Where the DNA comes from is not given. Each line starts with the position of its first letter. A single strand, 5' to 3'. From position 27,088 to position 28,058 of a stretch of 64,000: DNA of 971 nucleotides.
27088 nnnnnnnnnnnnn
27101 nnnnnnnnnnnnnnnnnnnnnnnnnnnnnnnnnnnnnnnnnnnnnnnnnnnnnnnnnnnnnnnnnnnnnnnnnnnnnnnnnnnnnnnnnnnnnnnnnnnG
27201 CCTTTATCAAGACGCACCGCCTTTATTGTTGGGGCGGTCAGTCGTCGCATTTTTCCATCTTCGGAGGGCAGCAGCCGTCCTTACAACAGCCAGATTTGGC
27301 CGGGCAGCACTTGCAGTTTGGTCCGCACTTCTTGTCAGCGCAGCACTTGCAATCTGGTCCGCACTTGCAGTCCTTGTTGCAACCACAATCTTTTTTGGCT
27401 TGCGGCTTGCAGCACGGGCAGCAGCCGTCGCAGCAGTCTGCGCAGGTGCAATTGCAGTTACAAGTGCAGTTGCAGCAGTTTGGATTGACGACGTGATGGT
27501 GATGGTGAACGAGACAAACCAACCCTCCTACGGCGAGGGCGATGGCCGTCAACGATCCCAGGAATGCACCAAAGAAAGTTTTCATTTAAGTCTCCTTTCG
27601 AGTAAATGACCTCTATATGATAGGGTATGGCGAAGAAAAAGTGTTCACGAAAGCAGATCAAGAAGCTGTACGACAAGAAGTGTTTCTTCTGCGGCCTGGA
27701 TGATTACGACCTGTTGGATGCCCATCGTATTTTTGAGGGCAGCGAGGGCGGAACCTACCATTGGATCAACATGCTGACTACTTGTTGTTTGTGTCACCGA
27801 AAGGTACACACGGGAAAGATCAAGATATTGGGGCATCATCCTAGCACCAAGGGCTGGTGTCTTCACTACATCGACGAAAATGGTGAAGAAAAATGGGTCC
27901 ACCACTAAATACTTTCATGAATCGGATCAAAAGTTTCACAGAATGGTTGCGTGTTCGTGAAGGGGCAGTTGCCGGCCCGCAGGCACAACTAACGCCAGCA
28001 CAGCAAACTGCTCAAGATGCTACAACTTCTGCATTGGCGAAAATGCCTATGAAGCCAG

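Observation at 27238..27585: Secreted metallothionein-like protein with about 35% cysteine and a His5 run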

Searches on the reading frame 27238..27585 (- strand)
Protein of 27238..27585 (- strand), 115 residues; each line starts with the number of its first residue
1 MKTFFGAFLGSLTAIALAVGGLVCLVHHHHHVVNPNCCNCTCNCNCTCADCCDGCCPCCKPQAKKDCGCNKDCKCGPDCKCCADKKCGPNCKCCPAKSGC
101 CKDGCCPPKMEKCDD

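Call 5: search_protein_families(library=pfam, proteins=[window:27238-27585:-], max_evalue=0.1)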
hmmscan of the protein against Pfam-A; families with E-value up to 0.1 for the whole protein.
window:27238-27585:- (115 aa): 0 families

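Call 6: search_protein_families(library=phrogs, proteins=[window:27238-27585:-], max_evalue=0.1)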
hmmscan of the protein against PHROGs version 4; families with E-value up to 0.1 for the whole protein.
window:27238-27585:- (115 aa): 0 families

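Call 7: find_homologous_proteins(query=window:27238-27585:-, max_evalue=0.01)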
Query window:27238-27585:-: 1 candidates shared short words with the query, none scored E <= 0.01.
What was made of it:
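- Tried and rejected: Direct sequence searches were nearly blind. find_homologous_proteins with the protein found nothing (call 7).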

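Call 10: find_related_loci(query=window:27238-27585:-, collection=viral_contigs, flank=8000)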
Query window:27238-27585:- (115 aa) in viral_contigs; peptide patterns used: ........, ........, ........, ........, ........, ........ (x = any residue, [..] = any of these).
101 stretches matched a pattern, but none encodes a relative of the query by tblastn (E <= 1e-3).

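Call 19: search_protein_representatives(protein=window:27238-27585:-)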
Query: 115 residues. Proteins with E-value up to 0.001 (for the whole library): 1; up to 1e-10: 0; up to 1e-30: 0. The best 1 are listed.
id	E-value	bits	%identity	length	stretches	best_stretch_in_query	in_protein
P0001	1.7e-05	40.9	31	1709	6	39-113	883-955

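Call 29: find_homologous_proteins(query=A2, max_evalue=1)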
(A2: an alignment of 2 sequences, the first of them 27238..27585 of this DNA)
Query A2 (2 sequences) (115 aa, profile of the alignment): 1 proteins with E <= 1 among 67 candidates.
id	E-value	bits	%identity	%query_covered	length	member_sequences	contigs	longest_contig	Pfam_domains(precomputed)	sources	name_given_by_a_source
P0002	7.6e-15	73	73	19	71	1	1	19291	-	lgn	-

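Call 31: find_encoding_contigs(protein=P0002, flank=8000)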
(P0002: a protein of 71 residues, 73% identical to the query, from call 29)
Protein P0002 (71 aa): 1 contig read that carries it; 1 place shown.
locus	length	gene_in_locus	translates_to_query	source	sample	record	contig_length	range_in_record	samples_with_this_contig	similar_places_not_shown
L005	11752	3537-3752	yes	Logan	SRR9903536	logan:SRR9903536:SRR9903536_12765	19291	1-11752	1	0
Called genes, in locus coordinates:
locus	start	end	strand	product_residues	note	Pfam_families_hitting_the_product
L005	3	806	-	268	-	?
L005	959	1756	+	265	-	-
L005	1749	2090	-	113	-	PF09723:Zn_ribbon_8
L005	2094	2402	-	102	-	-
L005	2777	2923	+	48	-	-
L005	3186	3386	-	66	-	PF01844:HNH (faint)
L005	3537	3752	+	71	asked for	-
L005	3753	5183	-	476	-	PF00294:PfkB, PF01467:CTP_transf_like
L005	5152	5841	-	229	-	-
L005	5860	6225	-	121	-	-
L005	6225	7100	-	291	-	PF02511:Thy1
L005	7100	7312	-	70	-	-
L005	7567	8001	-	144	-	-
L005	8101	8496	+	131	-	-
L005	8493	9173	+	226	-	PF08722:Tn7_TnsA-like_N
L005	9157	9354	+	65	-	-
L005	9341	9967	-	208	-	PF21448:DNMK (faint)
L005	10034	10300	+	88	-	-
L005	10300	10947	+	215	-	-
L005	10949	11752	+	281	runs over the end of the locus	PF01755:Glyco_transf_25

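Call 32: find_encoding_contigs(protein=window:27238-27585:-, flank=8000)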
Protein window:27238-27585:- (115 aa): no gene with exactly this product is on record in the collection.

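Call 34: search_dna_similar(query=window:27238-27585:-, collection=phages, mode=protein, max_evalue=1, max_rows=15)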
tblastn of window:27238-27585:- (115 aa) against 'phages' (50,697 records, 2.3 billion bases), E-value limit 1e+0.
No match.

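Call 49: search_protein_families(library=pfam, alignment_id=A4, max_evalue=1)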
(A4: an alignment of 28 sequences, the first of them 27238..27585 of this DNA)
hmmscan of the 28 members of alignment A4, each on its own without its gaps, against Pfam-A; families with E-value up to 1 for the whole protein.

A. member 1, window:27238-27585:- (115 aa): 0 families

B. families by the number of members that match (of 28 scanned): 13 families
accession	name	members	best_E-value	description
PF25184.1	YxzE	2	0.019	YxzE-like putative bacteriocin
PF23973.1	DUF7299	1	0.013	Family of unknown function (DUF7299)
PF17671.6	DUF5531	1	0.027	Family of unknown function (DUF5531)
PF07666.16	MpPF26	1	0.037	M penetrans paralogue family 26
PF11026.13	DUF2721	1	0.041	Protein of unknown function (DUF2721)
PF02632.19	BioY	1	0.045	BioY family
PF09489.15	CbtB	1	0.091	Probable cobalt transporter subunit (CbtB)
PF14145.11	YrhK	1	0.11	YrhK-like protein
PF13373.11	Dsc3_C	1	0.11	DSC E3 ubiquitin ligase complex subunit 3, C-terminal domain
PF20606.3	DUF6799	1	0.2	Domain of unknown function (DUF6799)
PF10161.14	DDDD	1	0.2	Putative mitochondrial precursor protein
PF17237.7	Emr1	1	0.22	ERMES regulator 1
PF03594.19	BenE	1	0.29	Benzoate membrane transport protein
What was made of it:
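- On Chlamydial OmcA (Chlam_OMP3): No match in 28 members (call 49).
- Closest known: Chlamydial small cysteine-rich outer-membrane lipoprotein OmcA. Different: No HMM match (call 49).
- No member matches any metallothionein Pfam family (calls 5, 49). No match to Chlam_OMP3 or any other Pfam family (call 49).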

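Call 50: search_protein_families(library=ncbifam, alignment_id=A4, max_evalue=1)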
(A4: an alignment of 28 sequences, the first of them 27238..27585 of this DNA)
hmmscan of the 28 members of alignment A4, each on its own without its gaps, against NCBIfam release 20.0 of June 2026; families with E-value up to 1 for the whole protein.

A. member 1, window:27238-27585:- (115 aa): 1 family
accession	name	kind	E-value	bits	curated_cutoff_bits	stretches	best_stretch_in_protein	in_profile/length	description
NF006228.0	PRK08360.1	equivalog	0.28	9.7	608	1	1-44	134-179/443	aspartate aminotransferase family protein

B. families by the number of members that match (of 28 scanned): 9 families
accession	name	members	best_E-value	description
NF007872.0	PRK10577.2-3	1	0.0082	Fe(3+)-hydroxamate ABC transporter permease FhuB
NF009582.0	PRK13024.1-2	1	0.041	protein translocase subunit SecDF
TIGR02459.1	CbtB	1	0.047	cobalt transporter subunit CbtB (proposed)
NF040871.1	AztB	1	0.054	zinc ABC transporter permease AztB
NF037978.1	T2SS_GspB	1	0.094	type II secretion system assembly factor GspB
NF002129.0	PRK00965.1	1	0.14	tetrahydromethanopterin S-methyltransferase subunit B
TIGR00870.1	trp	1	0.19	transient-receptor-potential calcium channel protein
NF006228.0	PRK08360.1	1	0.28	aspartate aminotransferase family protein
NF040598.1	Ala_zip_lipo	1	0.35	Lpp/OprI family alanine-zipper lipoprotein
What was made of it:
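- On Metallothionein sequence families (Pfam): NCBIfam was likewise negative (call 50).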

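Call 51: find_homologous_proteins(query=A4, max_evalue=0.001)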
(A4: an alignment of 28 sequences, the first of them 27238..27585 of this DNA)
Query A4 (28 sequences) (115 aa, profile of the alignment): 5 proteins with E <= 0.001 among 379 candidates.
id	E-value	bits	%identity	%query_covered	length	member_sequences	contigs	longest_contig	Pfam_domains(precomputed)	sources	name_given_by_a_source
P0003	2.7e-6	46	24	40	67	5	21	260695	-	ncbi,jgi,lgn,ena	jgi:hypothetical protein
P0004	1.4e-4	40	25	49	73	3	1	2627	-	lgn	-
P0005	4.2e-4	39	22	58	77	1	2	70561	-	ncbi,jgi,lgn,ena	jgi:hypothetical protein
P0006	5.1e-4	38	24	47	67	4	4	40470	-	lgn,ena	-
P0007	6.8e-4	38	24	47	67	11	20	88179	-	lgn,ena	-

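Call 57: search_solved_structures(query=A4, max_evalue=10)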
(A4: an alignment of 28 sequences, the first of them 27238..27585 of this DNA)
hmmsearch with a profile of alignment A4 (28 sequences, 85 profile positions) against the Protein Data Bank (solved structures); distinct sequences matched with E-value up to 10: 0.
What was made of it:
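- Tried and rejected: A profile of 28 members recovered only 5 database proteins (call 51) and no PDB chain (call 57).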

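Call 59: find_related_loci(query=A5, collection=viral_contigs, flank=3000)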
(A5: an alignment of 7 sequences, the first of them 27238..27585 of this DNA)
Query A5 (115 aa) in viral_contigs; peptide patterns used: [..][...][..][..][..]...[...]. (x = any residue, [..] = any of these).
199 stretches matched a pattern; 1 encode a relative of the query (tblastn E <= 1e-3); 1 distinct loci.
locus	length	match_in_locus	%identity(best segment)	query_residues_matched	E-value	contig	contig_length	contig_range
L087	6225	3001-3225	42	1-101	4e-9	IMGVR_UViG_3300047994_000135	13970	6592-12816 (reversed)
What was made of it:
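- Tried and rejected: Peptide-pattern scans of IMG/VR with the protein or the subfamily alignment returned no hit and one hit (calls 10, 59).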

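Call 78: predict_structure(alignment_id=A6)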
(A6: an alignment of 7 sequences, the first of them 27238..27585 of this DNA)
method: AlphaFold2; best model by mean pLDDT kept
length: 115 residues; sequences in the alignment: 7
mean_pLDDT: 46.3   pTM: 0.21
mean pLDDT of the five models: 46.3, 44.8, 44.3, 44.1, 42.9
residues with pLDDT >= 90: 0; 70-90: 14; 50-70: 13; < 50: 88
segments of 3 or more residues with pLDDT < 50: 27-83, 85-115
pLDDT, mean of each block of 10 residues (from residue 1): 68 76 51 38 39 40 35 42 46 42 39 33
secondary structure, 60 per line:
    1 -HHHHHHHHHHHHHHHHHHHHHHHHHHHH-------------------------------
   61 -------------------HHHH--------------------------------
elements in order: H2-29 H80-83
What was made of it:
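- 27241..27492 (-): Residues 32-115. Metallothionein-like tail with 29 Cys, 13 Lys, 9 Asp, 0 Arg and no aromatic residue. AlphaFold pLDDT is below 50 for residues 27-83 and 85-115, so no autonomous fold is predicted (call 78).
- Closest known: Copper storage proteins Csp1/Csp3. Different: Here no fold is predicted, and there was no sequence match to PDB chains (calls 57, 78).
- Checked: AlphaFold models it as a single helix, residues 2-29 (call 78).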

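Call 93: list_cluster_members(proteins=[P0003, P0005, P0007])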
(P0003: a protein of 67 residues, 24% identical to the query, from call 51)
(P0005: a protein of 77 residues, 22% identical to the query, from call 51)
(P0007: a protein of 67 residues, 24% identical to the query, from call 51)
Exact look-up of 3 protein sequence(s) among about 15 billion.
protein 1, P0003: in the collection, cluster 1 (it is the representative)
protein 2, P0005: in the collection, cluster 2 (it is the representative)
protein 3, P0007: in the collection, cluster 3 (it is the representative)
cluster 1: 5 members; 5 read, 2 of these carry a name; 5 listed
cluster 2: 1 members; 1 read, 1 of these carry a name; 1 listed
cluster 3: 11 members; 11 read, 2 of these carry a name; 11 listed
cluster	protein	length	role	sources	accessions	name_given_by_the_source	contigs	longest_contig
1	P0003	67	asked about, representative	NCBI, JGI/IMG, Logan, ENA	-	hypothetical protein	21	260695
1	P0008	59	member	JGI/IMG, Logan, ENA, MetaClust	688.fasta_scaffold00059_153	hypothetical protein | \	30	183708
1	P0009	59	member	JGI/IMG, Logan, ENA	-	-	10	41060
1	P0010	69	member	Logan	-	-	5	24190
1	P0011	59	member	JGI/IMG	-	-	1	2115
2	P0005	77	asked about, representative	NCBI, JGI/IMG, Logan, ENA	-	hypothetical protein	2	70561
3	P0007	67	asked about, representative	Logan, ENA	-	-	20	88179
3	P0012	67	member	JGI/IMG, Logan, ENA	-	hypothetical protein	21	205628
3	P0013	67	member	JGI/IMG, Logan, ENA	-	hypothetical protein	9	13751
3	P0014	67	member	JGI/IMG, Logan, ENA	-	-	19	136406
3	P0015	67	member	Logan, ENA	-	-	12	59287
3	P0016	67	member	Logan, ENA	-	-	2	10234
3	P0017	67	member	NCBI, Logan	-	-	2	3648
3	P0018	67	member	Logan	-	-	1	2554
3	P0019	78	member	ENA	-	-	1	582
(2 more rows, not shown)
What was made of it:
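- Gene callers in public data call the homologues as genes (calls 31, 93).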

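Call 96: predict_structure(alignment_id=A7)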
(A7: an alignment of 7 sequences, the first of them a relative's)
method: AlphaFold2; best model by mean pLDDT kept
length: 67 residues; sequences in the alignment: 7
mean_pLDDT: 58.8   pTM: 0.35
mean pLDDT of the five models: 58.8, 57.7, 57.6, 54.6, 54.4
residues with pLDDT >= 90: 0; 70-90: 22; 50-70: 11; < 50: 34
segments of 3 or more residues with pLDDT < 50: 34-67
pLDDT, mean of each block of 10 residues (from residue 1): 70 87 75 49 44 41 41
secondary structure, 60 per line:
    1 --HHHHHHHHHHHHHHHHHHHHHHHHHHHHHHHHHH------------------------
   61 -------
elements in order: H3-36
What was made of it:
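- AlphaFold helix (calls 78, 96). No autonomous fold is predicted (calls 78, 96).
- Tried and rejected: Two AlphaFold runs modelled only the N-terminal helix (tail pLDDT below 50), so no fold search was run (calls 78, 96).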

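Call 102: search_protein_families(library=phrogs, alignment_id=A4, max_evalue=0.01)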
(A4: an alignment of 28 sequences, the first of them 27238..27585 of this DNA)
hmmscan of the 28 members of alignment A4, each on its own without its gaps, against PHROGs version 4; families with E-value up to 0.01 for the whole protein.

A. member 1, window:27238-27585:- (115 aa): 0 families

B. families by the number of members that match (of 28 scanned): 0 families

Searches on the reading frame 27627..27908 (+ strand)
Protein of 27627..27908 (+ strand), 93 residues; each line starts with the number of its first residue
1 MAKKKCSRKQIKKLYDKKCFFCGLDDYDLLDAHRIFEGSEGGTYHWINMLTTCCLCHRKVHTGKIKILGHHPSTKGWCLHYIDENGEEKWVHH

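Call 5: search_protein_families(library=pfam, proteins=[window:27627-27908:+], max_evalue=0.1)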
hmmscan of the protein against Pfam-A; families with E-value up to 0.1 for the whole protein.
window:27627-27908:+ (93 aa): 3 families
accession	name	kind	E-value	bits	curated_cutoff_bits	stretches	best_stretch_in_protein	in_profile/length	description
PF01844.29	HNH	-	0.00029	21.4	21.4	1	22-62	4-46/47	HNH endonuclease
PF14279.12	HNH_5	-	0.0049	17.2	27.5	1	19-60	1-43/56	HNH endonuclease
PF04570.20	zf-FLZ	-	0.074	13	23.4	1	47-64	10-27/54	zinc-finger of the FCS-type, C2-C2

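Call 6: search_protein_families(library=phrogs, proteins=[window:27627-27908:+], max_evalue=0.1)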
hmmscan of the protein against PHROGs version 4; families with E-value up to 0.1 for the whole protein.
window:27627-27908:+ (93 aa): 17 families
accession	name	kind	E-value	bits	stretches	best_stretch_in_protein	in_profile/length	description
phrog_7370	-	DNA, RNA and nucleotide metabolism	8.4e-05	23.6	1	9-84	34-105/115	HNH endonuclease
phrog_15103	-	unknown function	0.00011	22.8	1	8-65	195-259/280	-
phrog_22048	-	DNA, RNA and nucleotide metabolism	0.00026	21.8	1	19-59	3-44/61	HNH endonuclease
phrog_2214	-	DNA, RNA and nucleotide metabolism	0.0011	19.1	1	4-62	181-238/429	HNH endonuclease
phrog_1271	-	DNA, RNA and nucleotide metabolism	0.0016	18.9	1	7-70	257-325/361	HNH endonuclease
phrog_5718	-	DNA, RNA and nucleotide metabolism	0.014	15.5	1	4-58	116-171/394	HNH endonuclease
phrog_960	-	DNA, RNA and nucleotide metabolism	0.023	13.7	1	21-59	232-273/991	HNH endonuclease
phrog_22514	-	DNA, RNA and nucleotide metabolism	0.025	15.7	1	11-63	62-111/187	HNH endonuclease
phrog_5200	-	DNA, RNA and nucleotide metabolism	0.025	15.5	1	11-70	35-94/154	HNH endonuclease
phrog_7785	-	DNA, RNA and nucleotide metabolism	0.032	15.2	1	9-59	63-110/147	HNH endonuclease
phrog_6050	-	DNA, RNA and nucleotide metabolism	0.032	14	1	8-64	303-361/402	HNH endonuclease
phrog_16986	-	unknown function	0.045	14.3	1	7-57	11-62/248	-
phrog_32453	-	DNA, RNA and nucleotide metabolism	0.047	14.8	1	12-90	68-142/175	HNH endonuclease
phrog_20235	-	unknown function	0.051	14.4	1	49-70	1-22/51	-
phrog_119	-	DNA, RNA and nucleotide metabolism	0.062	13.1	1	7-68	194-262/443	HNH endonuclease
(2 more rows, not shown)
